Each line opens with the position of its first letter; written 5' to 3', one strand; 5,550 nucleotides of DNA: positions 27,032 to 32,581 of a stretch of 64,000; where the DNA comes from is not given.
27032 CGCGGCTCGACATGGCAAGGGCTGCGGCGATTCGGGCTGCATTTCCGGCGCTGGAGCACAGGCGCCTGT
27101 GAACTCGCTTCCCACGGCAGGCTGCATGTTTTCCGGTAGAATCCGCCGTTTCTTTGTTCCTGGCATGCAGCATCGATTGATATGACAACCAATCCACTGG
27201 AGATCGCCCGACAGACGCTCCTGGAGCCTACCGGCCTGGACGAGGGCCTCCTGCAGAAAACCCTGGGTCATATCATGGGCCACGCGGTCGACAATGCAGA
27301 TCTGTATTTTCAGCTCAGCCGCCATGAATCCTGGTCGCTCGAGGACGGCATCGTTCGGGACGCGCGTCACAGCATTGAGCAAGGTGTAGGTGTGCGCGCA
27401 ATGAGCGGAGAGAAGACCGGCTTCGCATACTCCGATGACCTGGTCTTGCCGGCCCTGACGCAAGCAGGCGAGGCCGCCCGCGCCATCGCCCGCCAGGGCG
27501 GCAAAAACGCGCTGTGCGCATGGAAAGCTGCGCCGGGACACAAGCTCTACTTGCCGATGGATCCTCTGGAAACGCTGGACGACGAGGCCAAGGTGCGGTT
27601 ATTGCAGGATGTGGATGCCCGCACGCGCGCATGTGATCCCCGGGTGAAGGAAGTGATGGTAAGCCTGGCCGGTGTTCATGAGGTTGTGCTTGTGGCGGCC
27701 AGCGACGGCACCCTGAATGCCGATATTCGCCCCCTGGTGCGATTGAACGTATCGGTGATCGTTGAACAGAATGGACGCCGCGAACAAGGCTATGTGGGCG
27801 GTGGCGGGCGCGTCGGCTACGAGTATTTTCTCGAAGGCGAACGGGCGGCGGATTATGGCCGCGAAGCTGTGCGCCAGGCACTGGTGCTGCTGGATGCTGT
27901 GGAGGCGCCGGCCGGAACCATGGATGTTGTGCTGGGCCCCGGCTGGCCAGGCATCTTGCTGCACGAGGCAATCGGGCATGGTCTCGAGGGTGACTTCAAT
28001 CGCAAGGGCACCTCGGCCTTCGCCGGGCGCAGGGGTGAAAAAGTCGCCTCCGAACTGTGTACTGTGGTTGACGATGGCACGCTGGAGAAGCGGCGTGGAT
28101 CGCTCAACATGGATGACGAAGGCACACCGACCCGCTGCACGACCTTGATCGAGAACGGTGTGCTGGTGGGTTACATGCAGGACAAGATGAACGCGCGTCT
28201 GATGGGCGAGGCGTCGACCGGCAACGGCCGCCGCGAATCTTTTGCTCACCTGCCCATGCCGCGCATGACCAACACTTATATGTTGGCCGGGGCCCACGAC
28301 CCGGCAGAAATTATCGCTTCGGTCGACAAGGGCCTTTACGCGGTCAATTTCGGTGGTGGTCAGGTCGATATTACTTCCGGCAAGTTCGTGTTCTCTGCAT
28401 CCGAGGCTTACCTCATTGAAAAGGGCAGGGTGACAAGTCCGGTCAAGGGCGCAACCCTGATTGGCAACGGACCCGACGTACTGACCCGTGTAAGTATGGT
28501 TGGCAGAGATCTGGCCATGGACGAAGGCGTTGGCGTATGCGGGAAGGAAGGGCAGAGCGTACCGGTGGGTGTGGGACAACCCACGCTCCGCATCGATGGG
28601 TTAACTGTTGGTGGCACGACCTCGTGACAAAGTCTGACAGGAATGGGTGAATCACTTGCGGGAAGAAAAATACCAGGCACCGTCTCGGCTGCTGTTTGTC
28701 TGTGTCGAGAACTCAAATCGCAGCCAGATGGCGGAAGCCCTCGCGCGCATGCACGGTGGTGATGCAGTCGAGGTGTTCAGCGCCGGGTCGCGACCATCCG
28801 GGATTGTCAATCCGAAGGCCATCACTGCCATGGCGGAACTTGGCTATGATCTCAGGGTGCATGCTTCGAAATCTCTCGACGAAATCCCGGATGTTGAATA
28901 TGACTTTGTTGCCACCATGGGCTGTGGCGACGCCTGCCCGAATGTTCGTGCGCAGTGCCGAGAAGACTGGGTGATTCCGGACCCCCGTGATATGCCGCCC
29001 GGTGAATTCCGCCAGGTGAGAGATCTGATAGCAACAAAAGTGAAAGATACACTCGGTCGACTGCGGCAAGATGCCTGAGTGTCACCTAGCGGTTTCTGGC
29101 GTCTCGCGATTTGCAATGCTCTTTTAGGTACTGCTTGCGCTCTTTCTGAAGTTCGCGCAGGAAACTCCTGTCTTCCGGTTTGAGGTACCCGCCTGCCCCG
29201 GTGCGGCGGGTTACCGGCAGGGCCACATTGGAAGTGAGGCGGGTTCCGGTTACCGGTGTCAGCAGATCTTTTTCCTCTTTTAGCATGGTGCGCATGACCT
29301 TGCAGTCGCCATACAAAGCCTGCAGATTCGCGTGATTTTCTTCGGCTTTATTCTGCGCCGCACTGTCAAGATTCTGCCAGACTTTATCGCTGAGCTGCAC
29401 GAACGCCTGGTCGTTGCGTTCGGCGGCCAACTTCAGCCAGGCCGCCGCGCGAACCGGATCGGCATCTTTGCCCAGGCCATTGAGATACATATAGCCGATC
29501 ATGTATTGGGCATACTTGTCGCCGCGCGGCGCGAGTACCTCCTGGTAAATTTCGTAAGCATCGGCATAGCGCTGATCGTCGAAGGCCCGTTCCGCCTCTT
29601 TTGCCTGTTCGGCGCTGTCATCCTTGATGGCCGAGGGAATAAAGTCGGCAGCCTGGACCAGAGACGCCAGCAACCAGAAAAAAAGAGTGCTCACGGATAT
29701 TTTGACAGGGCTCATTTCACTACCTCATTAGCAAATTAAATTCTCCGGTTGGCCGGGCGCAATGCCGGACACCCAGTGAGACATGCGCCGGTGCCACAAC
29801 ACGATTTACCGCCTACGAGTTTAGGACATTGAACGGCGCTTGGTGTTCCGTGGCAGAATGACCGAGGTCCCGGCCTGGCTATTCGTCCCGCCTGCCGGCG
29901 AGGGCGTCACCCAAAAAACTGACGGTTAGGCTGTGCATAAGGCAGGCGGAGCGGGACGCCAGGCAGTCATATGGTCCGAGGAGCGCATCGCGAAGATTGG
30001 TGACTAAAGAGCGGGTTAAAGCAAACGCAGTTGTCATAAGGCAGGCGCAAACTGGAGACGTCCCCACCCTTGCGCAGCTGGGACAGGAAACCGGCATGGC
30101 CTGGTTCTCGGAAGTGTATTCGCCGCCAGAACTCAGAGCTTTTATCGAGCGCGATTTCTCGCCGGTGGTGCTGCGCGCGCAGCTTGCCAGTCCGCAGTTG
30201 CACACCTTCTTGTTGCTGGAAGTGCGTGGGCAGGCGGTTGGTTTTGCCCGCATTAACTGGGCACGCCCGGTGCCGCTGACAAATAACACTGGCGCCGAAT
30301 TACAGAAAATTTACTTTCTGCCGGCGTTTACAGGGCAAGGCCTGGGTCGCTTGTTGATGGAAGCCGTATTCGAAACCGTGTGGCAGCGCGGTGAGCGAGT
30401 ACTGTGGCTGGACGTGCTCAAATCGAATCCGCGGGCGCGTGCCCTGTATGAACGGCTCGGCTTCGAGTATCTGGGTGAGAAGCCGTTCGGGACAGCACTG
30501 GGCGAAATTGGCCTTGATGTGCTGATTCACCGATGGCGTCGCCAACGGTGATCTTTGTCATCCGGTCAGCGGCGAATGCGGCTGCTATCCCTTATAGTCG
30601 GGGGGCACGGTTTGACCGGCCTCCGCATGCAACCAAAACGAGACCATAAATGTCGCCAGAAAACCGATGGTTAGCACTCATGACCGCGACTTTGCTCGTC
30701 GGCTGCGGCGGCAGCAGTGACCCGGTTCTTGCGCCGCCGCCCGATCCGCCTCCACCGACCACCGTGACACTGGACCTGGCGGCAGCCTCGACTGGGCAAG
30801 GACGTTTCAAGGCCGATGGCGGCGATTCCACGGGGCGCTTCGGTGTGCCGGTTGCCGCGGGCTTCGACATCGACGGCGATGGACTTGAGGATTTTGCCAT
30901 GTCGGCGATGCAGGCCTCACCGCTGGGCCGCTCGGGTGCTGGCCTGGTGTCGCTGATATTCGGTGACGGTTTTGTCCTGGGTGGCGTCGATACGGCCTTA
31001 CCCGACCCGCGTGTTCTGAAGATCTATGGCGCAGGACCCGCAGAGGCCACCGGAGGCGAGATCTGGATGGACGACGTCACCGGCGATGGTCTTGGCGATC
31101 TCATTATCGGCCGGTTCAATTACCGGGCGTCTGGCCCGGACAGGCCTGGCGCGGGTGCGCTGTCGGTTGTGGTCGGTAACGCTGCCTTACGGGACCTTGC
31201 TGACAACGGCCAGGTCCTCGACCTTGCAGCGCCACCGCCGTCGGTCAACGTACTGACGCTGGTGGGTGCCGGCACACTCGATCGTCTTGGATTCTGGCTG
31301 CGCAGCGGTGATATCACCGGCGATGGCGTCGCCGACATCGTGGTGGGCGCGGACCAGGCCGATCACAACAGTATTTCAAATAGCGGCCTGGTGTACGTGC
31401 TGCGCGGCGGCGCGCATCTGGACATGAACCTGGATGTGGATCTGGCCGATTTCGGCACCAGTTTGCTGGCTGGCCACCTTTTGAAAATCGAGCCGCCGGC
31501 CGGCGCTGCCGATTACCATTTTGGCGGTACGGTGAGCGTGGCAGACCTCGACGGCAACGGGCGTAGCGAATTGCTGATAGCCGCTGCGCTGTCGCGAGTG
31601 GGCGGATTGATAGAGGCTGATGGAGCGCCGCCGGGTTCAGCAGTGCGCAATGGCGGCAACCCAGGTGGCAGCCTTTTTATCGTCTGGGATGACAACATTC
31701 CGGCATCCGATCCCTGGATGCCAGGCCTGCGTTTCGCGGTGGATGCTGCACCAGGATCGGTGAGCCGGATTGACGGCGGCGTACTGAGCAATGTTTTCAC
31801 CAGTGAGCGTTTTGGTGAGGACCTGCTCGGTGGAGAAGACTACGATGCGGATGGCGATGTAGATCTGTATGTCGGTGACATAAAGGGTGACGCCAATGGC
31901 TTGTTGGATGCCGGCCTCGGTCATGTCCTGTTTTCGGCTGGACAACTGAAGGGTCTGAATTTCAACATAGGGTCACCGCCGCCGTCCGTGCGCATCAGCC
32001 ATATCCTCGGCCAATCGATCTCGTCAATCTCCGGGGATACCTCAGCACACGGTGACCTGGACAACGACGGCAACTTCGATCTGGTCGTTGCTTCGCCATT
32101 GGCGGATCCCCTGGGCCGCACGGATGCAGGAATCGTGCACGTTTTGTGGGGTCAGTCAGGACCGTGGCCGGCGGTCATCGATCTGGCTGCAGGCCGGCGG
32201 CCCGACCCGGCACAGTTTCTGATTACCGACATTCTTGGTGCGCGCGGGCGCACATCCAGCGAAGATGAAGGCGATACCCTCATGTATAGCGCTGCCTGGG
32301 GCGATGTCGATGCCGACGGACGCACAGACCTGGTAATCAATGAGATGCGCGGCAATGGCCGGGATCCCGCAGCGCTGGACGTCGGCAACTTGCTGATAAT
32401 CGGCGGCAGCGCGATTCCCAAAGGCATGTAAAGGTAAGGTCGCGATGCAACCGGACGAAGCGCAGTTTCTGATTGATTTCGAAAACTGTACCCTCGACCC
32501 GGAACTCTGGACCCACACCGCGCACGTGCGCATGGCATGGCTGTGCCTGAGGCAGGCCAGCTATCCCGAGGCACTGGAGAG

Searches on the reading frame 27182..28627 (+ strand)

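Call 44: search_protein_families(library=pfam, proteins=[window:27182-28627:+], max_evalue=0.00001)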
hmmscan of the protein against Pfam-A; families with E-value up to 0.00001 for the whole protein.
window:27182-28627:+ (481 aa): 3 families
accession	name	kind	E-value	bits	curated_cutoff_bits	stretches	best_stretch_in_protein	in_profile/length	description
PF19289.4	PmbA_TldD_3rd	-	7e-69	231.8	22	1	245-478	2-220/220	PmbA/TldA metallopeptidase C-terminal domain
PF19290.4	PmbA_TldD_2nd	-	4.8e-22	78.9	20.9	1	128-237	2-109/109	PmbA/TldA metallopeptidase central domain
PF01523.21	PmbA_TldD_1st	-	1.4e-13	51.2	20.9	1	39-103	1-65/65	PmbA/TldA metallopeptidase domain 1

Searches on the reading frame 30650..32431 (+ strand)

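Call 44: search_protein_families(library=pfam, proteins=[window:30650-32431:+], max_evalue=0.00001)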
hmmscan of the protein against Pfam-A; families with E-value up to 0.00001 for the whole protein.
window:30650-32431:+ (593 aa): 2 families
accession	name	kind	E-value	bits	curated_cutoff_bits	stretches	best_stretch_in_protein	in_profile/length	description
PF01839.29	FG-GAP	-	8.2e-30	102.6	22.1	2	462-499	2-37/37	FG-GAP repeat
PF13517.12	FG-GAP_3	-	8.4e-10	39.5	26.9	0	469-563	1-61/61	FG-GAP-like repeat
